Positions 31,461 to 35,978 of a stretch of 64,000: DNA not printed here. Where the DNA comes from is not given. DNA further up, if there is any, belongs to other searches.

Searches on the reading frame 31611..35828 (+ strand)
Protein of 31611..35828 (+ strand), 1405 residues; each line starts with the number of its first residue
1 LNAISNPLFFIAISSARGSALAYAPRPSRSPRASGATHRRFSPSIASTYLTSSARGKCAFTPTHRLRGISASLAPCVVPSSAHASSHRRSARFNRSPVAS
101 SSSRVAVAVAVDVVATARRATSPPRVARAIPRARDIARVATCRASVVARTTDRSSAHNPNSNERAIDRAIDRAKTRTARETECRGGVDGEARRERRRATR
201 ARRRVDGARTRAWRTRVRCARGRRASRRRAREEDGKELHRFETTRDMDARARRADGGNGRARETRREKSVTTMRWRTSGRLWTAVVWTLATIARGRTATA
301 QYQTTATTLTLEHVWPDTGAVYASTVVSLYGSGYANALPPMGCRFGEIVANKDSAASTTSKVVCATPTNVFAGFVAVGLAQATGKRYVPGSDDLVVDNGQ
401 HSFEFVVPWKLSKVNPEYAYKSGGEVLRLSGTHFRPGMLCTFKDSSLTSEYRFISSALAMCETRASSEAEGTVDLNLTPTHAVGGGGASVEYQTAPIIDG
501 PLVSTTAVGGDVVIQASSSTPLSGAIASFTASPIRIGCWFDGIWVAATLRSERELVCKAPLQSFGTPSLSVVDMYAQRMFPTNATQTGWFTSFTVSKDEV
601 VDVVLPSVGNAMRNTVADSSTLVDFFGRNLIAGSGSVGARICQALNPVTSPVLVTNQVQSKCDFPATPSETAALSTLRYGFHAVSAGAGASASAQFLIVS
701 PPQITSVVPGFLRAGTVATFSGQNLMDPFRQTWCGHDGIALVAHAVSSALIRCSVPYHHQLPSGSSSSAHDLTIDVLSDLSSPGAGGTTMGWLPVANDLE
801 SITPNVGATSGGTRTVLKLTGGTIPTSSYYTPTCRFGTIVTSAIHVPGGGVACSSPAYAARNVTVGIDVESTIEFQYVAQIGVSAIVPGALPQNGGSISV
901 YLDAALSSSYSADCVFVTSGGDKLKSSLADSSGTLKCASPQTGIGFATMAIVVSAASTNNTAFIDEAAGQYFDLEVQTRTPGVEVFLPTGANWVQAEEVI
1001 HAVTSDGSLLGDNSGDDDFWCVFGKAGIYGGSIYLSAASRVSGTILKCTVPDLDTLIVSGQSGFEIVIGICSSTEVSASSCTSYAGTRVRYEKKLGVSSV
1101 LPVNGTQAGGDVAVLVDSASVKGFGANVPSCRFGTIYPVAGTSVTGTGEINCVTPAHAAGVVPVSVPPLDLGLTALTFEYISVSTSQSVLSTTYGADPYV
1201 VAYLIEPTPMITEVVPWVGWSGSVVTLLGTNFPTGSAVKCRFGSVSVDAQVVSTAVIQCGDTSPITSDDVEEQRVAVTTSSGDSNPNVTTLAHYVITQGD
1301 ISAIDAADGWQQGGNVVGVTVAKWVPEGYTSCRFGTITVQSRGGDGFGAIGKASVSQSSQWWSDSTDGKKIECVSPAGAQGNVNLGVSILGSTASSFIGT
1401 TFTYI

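Call 11: search_protein_families(library=pfam, proteins=[window:31611-35828:+], max_evalue=0.001)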
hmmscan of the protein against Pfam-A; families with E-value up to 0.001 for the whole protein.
window:31611-35828:+ (1405 aa): 2 families
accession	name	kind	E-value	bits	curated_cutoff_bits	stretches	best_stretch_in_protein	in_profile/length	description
PF01833.30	TIG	-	4.7e-22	78.2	20.9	2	412-478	4-69/84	IPT/TIG domain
PF17960.7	TIG_plexin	-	2.7e-07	30.9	22.7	0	817-858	13-53/89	TIG domain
